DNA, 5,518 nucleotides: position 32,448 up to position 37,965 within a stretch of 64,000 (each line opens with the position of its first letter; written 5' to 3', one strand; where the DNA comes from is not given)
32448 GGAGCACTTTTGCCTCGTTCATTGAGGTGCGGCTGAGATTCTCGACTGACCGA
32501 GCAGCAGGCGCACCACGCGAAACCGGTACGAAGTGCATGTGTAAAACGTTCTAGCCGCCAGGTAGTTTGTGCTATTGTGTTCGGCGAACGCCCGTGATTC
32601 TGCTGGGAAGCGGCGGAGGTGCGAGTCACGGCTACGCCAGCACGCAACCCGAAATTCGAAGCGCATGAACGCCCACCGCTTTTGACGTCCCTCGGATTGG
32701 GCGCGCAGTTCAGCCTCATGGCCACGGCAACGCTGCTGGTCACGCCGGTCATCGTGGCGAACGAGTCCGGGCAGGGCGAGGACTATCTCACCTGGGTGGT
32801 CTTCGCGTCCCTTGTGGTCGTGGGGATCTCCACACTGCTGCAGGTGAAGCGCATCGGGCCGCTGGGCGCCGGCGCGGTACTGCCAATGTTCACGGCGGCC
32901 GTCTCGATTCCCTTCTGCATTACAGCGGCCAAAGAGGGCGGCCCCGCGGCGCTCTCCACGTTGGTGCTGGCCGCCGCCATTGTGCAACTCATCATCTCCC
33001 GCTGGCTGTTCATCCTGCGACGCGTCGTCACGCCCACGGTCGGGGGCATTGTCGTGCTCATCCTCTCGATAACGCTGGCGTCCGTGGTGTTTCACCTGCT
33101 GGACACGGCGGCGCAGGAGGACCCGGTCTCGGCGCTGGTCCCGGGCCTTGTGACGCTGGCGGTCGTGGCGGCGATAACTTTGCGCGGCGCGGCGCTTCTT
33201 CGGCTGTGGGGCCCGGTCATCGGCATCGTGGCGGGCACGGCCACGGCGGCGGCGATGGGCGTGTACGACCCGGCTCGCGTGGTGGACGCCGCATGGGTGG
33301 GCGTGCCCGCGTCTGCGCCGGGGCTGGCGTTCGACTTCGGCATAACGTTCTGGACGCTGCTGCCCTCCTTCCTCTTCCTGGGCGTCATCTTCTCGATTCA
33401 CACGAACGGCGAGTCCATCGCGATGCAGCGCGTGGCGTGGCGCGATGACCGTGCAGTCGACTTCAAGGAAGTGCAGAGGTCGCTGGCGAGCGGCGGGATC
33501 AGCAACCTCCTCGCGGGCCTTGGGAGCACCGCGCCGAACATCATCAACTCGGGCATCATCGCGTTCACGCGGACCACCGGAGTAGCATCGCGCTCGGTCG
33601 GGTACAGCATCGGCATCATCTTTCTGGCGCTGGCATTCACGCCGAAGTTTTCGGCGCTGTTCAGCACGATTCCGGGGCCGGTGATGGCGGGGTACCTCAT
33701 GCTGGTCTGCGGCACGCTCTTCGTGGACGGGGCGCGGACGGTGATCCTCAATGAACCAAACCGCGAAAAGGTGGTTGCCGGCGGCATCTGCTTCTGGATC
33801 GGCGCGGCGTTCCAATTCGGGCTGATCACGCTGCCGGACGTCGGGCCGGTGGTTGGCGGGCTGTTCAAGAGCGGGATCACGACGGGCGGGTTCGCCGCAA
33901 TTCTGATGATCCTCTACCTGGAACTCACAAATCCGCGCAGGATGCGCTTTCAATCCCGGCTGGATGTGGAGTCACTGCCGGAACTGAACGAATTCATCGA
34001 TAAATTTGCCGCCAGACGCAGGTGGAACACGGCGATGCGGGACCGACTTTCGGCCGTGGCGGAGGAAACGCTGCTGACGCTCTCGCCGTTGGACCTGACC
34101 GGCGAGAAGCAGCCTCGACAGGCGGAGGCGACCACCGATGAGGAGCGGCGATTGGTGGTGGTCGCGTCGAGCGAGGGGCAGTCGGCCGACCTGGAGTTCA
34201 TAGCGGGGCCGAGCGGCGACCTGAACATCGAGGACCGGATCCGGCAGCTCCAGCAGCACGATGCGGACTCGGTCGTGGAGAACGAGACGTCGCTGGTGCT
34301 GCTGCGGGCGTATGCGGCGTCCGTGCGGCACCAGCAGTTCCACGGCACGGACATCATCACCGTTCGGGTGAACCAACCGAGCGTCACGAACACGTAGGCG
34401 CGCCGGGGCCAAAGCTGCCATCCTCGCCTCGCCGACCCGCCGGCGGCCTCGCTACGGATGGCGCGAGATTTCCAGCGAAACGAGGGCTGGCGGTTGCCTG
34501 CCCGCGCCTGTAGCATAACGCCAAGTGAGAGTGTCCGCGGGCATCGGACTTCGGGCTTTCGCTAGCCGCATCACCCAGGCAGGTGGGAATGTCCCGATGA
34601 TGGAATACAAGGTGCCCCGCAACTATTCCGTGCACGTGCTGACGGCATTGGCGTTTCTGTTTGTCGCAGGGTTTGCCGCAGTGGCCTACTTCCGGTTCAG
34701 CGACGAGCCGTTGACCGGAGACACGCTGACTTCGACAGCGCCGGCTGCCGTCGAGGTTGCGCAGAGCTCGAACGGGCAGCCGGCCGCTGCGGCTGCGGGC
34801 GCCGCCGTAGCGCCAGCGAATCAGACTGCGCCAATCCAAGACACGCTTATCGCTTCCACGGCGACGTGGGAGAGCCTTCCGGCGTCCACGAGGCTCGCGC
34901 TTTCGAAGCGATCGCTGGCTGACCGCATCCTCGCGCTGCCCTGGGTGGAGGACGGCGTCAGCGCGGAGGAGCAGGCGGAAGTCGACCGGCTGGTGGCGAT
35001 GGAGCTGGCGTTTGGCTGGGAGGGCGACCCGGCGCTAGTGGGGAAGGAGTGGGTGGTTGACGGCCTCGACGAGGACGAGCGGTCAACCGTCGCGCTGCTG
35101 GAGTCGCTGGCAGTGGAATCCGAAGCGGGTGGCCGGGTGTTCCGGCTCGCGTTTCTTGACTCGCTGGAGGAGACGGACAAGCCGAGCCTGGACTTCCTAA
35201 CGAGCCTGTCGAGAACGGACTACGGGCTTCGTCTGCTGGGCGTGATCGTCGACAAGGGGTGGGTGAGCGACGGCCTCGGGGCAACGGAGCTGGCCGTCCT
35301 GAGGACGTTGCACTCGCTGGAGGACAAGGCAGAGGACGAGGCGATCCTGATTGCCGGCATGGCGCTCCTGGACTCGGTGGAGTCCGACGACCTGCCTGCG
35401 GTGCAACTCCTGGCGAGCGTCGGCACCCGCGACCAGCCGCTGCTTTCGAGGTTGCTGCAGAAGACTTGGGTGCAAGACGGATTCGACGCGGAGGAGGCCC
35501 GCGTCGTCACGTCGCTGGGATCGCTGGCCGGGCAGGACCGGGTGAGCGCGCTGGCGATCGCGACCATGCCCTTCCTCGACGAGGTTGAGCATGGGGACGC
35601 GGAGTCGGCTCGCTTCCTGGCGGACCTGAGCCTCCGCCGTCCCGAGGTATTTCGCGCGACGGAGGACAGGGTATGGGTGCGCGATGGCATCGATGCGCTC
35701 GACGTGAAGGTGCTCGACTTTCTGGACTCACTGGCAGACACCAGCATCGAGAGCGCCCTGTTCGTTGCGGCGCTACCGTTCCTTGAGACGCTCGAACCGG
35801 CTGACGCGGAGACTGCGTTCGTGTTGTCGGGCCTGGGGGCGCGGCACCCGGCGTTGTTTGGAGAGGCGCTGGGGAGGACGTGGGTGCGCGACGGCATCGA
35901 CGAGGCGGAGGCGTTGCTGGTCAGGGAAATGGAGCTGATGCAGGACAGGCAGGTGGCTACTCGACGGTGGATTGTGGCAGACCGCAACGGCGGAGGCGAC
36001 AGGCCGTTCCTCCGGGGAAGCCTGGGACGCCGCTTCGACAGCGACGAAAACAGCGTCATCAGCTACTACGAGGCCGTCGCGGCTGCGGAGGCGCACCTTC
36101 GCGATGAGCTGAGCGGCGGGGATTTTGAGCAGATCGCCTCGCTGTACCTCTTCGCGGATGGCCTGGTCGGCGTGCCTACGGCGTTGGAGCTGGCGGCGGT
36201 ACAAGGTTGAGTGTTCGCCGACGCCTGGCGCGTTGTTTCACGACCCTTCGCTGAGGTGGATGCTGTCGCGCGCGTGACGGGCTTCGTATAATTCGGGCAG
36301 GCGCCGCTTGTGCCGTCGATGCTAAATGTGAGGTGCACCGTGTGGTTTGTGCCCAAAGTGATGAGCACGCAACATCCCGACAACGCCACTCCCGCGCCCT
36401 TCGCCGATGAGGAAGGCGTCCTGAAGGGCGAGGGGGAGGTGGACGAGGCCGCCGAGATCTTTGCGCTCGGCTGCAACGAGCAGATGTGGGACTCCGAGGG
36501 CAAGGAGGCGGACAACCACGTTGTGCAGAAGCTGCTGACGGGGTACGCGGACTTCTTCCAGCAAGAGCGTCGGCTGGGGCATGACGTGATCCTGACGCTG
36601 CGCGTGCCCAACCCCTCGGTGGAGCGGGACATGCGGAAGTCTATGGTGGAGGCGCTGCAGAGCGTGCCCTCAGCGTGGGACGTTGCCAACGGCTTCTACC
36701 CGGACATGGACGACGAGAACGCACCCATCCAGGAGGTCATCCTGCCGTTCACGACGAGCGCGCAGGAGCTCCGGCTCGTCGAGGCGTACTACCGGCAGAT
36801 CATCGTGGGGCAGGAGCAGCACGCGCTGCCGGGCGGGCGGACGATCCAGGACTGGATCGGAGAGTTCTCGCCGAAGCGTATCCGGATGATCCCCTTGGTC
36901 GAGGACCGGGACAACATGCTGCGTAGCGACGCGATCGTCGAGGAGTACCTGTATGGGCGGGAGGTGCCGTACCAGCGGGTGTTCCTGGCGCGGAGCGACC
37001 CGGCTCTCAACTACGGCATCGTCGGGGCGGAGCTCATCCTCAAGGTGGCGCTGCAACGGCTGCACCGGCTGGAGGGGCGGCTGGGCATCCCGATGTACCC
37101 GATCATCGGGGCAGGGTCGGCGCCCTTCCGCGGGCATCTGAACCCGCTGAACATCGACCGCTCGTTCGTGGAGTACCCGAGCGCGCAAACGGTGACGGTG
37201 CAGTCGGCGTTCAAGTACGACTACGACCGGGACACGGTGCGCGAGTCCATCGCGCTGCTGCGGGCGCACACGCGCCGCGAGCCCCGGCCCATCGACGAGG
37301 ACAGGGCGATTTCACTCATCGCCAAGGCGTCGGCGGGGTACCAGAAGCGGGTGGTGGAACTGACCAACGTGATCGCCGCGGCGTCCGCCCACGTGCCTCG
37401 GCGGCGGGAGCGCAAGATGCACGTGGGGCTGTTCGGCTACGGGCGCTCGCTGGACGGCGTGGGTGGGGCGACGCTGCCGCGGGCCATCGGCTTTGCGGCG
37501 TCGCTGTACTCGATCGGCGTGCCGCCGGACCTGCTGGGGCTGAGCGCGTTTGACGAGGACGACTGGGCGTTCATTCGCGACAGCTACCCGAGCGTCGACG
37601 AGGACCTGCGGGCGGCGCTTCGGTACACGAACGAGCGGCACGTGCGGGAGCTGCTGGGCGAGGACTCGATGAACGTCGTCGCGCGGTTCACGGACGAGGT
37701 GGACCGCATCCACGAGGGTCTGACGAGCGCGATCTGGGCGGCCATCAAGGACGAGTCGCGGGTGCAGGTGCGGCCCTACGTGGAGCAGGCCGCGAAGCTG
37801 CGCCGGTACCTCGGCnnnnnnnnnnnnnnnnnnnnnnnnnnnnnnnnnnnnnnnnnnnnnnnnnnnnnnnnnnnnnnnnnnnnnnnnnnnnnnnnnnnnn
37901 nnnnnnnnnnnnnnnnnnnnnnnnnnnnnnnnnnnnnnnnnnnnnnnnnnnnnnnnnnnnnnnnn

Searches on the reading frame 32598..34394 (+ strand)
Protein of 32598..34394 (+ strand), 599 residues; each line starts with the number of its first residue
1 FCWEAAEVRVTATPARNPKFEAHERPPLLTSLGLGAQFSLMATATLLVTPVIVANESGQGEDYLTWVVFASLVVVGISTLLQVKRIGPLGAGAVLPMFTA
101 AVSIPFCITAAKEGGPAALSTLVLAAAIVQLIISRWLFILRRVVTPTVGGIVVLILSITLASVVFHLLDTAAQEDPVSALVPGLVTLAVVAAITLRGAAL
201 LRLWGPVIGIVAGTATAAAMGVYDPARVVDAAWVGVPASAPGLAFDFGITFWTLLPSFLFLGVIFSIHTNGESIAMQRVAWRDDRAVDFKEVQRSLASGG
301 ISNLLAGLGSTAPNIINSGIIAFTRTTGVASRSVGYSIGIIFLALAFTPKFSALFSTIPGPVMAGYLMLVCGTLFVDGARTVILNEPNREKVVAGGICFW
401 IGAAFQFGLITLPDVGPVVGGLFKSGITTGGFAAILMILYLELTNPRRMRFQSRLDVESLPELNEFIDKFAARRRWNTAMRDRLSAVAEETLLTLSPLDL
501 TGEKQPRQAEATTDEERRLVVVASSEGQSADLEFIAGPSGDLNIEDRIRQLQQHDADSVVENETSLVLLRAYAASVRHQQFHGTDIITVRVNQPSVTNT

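Call 27: search_protein_families(library=pfam, proteins=[window:32598-34394:+], max_evalue=0.00001)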
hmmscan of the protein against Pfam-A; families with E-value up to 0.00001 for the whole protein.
window:32598-34394:+ (599 aa): 1 family
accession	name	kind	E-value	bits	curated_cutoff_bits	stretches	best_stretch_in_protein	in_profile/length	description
PF00860.26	Xan_ur_permease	-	1e-33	117.1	27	1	34-388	6-365/389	Permease family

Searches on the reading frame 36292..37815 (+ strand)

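Call 27: search_protein_families(library=pfam, proteins=[window:36292-37815:+], max_evalue=0.00001)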
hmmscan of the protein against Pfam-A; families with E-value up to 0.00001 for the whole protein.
window:36292-37815:+ (508 aa): 1 family
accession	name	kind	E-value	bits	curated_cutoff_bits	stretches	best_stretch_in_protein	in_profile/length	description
PF14010.12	PEPcase_2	-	4e-162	540.6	25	1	20-508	1-493/493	Phosphoenolpyruvate carboxylase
